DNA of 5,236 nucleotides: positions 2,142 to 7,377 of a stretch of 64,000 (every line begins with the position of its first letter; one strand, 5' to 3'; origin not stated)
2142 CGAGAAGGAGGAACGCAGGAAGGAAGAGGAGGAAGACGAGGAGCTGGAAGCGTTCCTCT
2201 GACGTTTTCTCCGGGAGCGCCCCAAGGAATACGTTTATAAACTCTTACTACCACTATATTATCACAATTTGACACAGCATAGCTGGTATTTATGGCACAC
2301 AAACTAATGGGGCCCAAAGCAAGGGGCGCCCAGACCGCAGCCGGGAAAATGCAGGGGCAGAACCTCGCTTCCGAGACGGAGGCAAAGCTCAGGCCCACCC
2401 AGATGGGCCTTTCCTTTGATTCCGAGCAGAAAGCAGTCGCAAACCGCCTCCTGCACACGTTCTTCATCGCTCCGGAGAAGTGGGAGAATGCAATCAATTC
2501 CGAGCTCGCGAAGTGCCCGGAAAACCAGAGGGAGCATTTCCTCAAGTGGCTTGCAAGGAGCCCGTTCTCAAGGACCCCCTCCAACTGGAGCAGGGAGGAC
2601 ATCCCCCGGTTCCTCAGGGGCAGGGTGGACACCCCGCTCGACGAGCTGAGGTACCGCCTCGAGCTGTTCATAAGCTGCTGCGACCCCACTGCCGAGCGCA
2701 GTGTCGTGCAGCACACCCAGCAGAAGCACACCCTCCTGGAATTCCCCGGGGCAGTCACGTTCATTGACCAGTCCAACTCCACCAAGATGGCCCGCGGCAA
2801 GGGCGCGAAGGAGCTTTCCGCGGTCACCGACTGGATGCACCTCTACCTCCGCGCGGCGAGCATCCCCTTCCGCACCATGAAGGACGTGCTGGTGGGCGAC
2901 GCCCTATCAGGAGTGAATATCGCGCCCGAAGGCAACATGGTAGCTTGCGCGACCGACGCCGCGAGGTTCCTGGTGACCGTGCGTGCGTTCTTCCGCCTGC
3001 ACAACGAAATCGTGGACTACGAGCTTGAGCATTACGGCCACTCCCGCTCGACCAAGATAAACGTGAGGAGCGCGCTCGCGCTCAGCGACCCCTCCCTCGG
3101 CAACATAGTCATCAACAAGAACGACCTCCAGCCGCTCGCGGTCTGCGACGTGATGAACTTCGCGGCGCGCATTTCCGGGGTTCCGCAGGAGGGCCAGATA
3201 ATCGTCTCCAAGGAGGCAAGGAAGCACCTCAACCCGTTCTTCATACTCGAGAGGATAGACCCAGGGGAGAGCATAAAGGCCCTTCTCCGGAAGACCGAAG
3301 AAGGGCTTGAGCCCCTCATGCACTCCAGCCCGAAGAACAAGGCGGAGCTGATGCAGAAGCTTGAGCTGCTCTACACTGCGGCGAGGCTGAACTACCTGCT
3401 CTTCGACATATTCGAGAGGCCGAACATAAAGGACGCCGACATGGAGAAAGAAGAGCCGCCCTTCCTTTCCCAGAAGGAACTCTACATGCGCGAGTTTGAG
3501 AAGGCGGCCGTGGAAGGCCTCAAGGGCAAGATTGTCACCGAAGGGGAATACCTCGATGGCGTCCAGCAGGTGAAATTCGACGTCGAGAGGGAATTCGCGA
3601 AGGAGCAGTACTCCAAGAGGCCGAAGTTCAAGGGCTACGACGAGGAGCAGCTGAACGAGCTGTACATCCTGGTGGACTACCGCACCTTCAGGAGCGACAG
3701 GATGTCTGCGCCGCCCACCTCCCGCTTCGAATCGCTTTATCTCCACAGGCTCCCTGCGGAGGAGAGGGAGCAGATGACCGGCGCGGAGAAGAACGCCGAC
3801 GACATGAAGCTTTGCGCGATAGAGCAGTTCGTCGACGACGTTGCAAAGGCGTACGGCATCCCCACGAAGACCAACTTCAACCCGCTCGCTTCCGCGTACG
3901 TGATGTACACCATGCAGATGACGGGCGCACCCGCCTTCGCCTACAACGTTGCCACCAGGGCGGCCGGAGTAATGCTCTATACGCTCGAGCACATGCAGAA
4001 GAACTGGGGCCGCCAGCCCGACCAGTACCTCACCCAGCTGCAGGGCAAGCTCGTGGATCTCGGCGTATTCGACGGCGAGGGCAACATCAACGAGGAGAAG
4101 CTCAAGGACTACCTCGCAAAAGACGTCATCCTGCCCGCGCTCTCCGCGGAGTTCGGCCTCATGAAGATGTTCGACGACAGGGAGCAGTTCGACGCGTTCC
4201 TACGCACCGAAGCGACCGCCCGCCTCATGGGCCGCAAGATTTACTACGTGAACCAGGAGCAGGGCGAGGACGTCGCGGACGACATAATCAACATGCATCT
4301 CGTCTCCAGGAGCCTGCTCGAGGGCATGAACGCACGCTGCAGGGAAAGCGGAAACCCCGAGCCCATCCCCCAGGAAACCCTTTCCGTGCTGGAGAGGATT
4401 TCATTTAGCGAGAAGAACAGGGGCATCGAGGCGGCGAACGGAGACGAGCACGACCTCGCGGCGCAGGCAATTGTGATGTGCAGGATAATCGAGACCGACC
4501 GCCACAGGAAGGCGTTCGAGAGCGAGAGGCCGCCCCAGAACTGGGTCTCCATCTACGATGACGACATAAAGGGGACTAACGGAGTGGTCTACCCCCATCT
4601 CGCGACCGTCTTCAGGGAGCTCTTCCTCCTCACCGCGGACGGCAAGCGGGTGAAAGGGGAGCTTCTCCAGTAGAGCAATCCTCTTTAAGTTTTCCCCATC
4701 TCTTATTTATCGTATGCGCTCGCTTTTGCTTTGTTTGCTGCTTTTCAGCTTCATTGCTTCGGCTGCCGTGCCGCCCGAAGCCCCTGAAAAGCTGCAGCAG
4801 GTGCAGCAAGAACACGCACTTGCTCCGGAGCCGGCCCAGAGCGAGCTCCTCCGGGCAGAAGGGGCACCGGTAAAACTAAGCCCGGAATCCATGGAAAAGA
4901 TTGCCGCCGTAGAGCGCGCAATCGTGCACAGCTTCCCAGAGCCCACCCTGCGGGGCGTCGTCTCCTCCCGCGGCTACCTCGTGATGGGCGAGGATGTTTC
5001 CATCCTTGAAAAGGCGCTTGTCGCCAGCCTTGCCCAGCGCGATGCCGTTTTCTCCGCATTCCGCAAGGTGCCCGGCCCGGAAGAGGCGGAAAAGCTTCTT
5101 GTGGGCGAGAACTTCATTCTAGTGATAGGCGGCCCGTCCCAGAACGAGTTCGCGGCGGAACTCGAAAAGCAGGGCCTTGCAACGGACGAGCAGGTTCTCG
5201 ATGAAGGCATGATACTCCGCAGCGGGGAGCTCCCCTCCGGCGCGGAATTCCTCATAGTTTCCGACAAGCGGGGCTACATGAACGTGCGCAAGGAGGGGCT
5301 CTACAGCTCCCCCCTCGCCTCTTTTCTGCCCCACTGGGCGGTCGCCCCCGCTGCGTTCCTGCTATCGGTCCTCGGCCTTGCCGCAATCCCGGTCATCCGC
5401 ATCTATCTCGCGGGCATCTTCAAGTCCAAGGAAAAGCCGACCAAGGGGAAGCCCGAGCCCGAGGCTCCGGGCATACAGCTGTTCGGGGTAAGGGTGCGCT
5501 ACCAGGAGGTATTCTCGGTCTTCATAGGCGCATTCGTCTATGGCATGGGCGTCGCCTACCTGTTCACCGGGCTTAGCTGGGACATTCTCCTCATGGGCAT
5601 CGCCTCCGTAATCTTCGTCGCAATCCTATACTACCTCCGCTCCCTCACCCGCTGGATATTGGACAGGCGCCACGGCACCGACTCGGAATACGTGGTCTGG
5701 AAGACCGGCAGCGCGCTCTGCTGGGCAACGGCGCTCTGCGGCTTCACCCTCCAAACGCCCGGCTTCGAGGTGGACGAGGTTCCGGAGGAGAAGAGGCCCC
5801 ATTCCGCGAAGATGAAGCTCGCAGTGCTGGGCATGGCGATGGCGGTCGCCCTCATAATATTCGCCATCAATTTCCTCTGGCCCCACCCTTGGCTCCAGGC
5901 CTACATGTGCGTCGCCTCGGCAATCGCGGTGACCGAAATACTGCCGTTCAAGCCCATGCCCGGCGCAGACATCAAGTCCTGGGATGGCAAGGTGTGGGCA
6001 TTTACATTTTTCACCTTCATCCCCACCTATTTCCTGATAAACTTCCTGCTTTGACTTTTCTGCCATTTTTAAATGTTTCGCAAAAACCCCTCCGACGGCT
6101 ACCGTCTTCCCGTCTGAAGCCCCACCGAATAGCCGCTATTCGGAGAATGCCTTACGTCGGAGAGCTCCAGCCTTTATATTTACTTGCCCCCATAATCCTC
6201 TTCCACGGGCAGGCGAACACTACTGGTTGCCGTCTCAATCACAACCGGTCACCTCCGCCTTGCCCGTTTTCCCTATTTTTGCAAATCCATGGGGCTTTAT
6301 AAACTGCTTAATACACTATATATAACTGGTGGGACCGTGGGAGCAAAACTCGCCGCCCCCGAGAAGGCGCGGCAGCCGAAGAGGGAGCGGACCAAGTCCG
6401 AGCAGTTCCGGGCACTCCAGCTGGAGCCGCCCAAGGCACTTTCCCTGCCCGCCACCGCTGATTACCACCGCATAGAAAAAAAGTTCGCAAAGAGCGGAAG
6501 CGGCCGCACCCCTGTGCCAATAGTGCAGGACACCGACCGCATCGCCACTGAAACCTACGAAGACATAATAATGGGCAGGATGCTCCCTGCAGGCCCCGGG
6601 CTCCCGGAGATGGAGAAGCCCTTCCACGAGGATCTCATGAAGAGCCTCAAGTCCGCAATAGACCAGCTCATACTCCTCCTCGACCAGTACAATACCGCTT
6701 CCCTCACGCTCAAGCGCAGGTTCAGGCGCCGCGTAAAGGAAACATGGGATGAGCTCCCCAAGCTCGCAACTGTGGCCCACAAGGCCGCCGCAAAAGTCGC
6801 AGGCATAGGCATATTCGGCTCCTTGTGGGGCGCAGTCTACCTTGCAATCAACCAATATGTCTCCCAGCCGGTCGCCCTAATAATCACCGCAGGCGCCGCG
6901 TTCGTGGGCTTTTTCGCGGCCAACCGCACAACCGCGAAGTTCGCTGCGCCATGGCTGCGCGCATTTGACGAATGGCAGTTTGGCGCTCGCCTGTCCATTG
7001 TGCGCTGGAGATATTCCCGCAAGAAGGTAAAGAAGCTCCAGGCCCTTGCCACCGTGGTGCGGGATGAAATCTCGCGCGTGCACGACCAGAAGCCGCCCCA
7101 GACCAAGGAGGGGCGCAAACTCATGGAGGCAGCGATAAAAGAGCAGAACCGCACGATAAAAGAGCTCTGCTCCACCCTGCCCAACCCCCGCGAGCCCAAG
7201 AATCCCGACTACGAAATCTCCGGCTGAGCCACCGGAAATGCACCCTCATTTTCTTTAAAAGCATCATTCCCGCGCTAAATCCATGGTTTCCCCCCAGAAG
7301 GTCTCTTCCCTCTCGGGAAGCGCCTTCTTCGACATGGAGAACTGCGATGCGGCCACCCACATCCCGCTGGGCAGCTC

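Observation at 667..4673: HerA-like ATPase paired with a large nucleotidyl-cyclase-domain protein instead of NurA/Mre11/Rad50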

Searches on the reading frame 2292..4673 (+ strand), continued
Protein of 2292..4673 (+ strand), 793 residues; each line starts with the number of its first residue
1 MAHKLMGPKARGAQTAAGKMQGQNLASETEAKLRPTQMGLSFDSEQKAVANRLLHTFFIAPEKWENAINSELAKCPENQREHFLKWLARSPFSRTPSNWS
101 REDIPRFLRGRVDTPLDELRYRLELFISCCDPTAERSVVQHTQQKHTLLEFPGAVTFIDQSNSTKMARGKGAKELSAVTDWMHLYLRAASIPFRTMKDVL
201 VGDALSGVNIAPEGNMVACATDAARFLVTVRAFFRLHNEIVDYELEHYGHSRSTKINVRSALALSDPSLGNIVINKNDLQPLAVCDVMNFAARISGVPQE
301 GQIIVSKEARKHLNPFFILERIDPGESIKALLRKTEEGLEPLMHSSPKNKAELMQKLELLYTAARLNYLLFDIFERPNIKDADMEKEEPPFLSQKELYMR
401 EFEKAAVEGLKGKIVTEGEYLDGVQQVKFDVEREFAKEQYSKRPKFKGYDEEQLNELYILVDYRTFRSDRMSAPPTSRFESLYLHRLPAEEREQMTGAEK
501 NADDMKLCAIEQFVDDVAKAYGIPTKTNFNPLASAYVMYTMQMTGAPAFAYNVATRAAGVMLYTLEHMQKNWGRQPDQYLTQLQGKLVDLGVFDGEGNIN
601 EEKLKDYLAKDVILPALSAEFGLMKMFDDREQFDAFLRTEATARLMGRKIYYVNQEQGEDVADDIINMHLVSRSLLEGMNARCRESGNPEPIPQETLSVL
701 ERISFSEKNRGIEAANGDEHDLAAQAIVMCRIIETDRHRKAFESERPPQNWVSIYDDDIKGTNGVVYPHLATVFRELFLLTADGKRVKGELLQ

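Call 89: search_protein_families(library=pfam, alignment_id=A3, max_evalue=5)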
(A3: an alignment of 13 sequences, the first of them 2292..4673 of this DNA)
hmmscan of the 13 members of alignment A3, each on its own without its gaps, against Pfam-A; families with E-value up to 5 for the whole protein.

A. member 1, window:2292-4673:+ (793 aa): 0 families

B. families by the number of members that match (of 13 scanned): 6 families
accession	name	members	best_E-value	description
PF13320.12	GH123_cat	1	0.041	Glycoside hydrolase 123, catalytic domain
PF22750.1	Sol_i_2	1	0.078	Ant venom allergen Sol i 2 family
PF16220.10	DUF4880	1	0.2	Domain of unknown function (DUF4880)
PF08613.16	Cyclin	1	0.2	Cyclin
PF08946.15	Osmo_CC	1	0.2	Osmosensory transporter coiled coil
PF24333.1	DUF7501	1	0.23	Family of unknown function (DUF7501)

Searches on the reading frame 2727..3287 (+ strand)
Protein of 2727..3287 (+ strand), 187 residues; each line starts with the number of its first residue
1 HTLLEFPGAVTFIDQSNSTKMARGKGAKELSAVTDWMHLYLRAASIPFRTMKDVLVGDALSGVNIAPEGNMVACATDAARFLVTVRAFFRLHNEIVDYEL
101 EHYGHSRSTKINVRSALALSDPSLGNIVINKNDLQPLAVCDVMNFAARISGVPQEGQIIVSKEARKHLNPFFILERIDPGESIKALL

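Call 26: search_protein_families(library=pfam, proteins=[window:2727-3287:+], max_evalue=10)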
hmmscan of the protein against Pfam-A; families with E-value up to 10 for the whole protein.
seq(187 aa): 1 family
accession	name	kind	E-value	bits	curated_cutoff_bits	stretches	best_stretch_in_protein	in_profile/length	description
PF07187.16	DUF1405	-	0.26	11.8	25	1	63-109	91-137/160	Protein of unknown function (DUF1405)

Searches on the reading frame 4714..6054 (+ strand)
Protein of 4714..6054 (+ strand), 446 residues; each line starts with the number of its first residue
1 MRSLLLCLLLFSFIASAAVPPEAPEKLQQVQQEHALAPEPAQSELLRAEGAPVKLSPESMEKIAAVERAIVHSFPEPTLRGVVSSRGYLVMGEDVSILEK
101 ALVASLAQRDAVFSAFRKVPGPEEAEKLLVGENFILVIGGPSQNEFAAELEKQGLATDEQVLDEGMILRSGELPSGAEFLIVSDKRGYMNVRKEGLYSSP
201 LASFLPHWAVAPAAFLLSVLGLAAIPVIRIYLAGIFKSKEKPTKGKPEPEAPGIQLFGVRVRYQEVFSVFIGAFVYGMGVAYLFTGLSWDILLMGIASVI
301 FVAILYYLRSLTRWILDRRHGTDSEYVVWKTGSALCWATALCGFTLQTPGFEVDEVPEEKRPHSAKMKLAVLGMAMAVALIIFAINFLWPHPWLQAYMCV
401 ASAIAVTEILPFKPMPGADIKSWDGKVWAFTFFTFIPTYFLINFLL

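Call 3: search_protein_families(library=pfam, proteins=[window:4714-6054:+], max_evalue=0.1)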
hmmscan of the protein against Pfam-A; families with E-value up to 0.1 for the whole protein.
window:4714-6054:+ (446 aa): 1 family
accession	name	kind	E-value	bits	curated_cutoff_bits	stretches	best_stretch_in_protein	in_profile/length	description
PF01769.21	MgtE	-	0.054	14.2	27.6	0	369-406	43-81/125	Divalent cation transporter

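Call 4: search_protein_families(library=padloc, proteins=[window:4714-6054:+], max_evalue=0.1)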
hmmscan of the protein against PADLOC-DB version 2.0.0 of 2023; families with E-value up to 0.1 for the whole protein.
window:4714-6054:+ (446 aa): 0 families

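Call 5: search_protein_families(library=ncbifam, proteins=[window:4714-6054:+], max_evalue=0.1)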
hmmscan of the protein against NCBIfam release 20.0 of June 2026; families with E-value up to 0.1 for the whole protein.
window:4714-6054:+ (446 aa): 0 families

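Call 53: search_protein_families(library=pfam, alignment_id=A5, max_evalue=1)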
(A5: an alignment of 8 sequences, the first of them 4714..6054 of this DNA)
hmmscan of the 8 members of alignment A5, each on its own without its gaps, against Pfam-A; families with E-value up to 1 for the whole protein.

A. member 1, window:4714-6054:+ (446 aa): 2 families
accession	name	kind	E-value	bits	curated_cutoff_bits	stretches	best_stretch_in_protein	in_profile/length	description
PF01769.21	MgtE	-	0.054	14.2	27.6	0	369-406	43-81/125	Divalent cation transporter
PF13829.11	DUF4191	-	0.44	10.3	30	0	364-407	22-65/219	Domain of unknown function (DUF4191)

B. families by the number of members that match (of 8 scanned): 8 families
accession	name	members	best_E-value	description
PF05124.17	S_layer_C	4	7.9e-07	S-layer like family, outer domain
PF16873.10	AbiGii_2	1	0.017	Putative abortive phage resistance protein AbiGii toxin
PF03530.19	SK_channel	1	0.024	Calcium-activated SK potassium channel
PF01769.21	MgtE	1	0.054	Divalent cation transporter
PF00250.24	Forkhead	1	0.14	Forkhead domain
PF00060.32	Lig_chan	1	0.22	Ligand-gated ion channel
PF13829.11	DUF4191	1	0.44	Domain of unknown function (DUF4191)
PF01312.24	Bac_export_2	1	0.67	FlhB HrpN YscU SpaS Family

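Call 83: search_solved_structures(query=A5, max_evalue=10, show_alignments=2)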
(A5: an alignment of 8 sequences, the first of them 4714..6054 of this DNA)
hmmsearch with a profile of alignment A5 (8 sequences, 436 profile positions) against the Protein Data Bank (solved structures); distinct sequences matched with E-value up to 10: 11.
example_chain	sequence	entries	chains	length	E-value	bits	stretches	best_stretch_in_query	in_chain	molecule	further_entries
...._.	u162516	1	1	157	0.031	16.2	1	119-171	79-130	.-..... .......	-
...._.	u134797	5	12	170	0.14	14.1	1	26-111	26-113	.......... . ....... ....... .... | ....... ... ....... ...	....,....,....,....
7uy5_J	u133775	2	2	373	0.4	12.5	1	9-128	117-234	Telomerase-associated protein of 45 kDa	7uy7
5dfn_A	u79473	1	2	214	0.42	12.5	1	73-128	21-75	Telomerase associated protein p45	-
5dok_A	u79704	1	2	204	0.44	12.4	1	74-128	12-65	Telomerase associated protein p45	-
6az3_c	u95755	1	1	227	0.63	11.9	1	36-104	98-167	60S ribosomal protein L7 family protein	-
3jcs_c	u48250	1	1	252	0.71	11.7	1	36-103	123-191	ribosomal protein L30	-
5t2a_u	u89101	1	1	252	0.72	11.7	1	36-103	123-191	uL30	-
8a3w_c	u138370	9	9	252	0.82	11.5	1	36-103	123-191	uL30_chain_c | Putative 60S ribosomal protein L7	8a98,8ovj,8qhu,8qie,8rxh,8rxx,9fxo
5vvr_M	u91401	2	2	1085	0.9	11.4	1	24-137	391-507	DNA repair and recombination protein RAD26 | RAD26 isoform 1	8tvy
6ne3_W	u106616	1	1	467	1.4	10.7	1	76-137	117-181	SWI/SNF-related matrix-associated actin-dependent regulator of chromatin subfamily A membe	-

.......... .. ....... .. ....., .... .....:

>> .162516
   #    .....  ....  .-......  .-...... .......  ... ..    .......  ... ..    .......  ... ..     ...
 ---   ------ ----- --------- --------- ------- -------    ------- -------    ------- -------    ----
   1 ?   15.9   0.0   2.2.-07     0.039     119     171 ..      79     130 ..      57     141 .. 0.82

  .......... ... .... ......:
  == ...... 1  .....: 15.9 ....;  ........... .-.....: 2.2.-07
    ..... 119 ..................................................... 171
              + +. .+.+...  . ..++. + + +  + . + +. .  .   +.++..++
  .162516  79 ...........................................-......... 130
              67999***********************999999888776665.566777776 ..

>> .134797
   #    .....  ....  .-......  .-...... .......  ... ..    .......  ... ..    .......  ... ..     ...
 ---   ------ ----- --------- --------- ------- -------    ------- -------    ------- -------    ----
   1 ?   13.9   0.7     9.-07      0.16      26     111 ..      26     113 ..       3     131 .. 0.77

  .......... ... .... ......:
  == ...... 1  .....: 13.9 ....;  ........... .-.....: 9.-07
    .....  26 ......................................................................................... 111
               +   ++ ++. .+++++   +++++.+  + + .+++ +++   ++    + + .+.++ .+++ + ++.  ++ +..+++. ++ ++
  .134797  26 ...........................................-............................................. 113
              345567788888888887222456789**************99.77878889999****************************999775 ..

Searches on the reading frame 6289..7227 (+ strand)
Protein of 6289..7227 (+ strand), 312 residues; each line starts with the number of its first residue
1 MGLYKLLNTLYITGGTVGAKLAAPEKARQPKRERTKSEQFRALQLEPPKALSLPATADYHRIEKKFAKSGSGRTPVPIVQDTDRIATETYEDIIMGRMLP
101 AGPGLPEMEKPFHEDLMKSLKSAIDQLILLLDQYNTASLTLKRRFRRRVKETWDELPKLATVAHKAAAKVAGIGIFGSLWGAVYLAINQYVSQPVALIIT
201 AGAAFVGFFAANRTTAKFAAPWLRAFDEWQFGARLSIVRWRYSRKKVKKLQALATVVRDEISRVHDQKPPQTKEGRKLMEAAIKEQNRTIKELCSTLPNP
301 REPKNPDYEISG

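Call 3: search_protein_families(library=pfam, proteins=[window:6289-7227:+], max_evalue=0.1)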
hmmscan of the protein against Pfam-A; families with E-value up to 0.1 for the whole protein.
window:6289-7227:+ (312 aa): 1 family
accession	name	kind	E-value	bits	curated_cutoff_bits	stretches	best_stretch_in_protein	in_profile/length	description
PF20797.2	HepT-like_2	-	0.025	15.1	27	0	110-162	32-85/110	HepT-like protein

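Call 4: search_protein_families(library=padloc, proteins=[window:6289-7227:+], max_evalue=0.1)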
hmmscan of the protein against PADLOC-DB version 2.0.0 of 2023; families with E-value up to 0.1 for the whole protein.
window:6289-7227:+ (312 aa): 0 families

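Call 5: search_protein_families(library=ncbifam, proteins=[window:6289-7227:+], max_evalue=0.1)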
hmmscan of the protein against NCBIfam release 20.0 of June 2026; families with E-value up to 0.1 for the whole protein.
window:6289-7227:+ (312 aa): 0 families
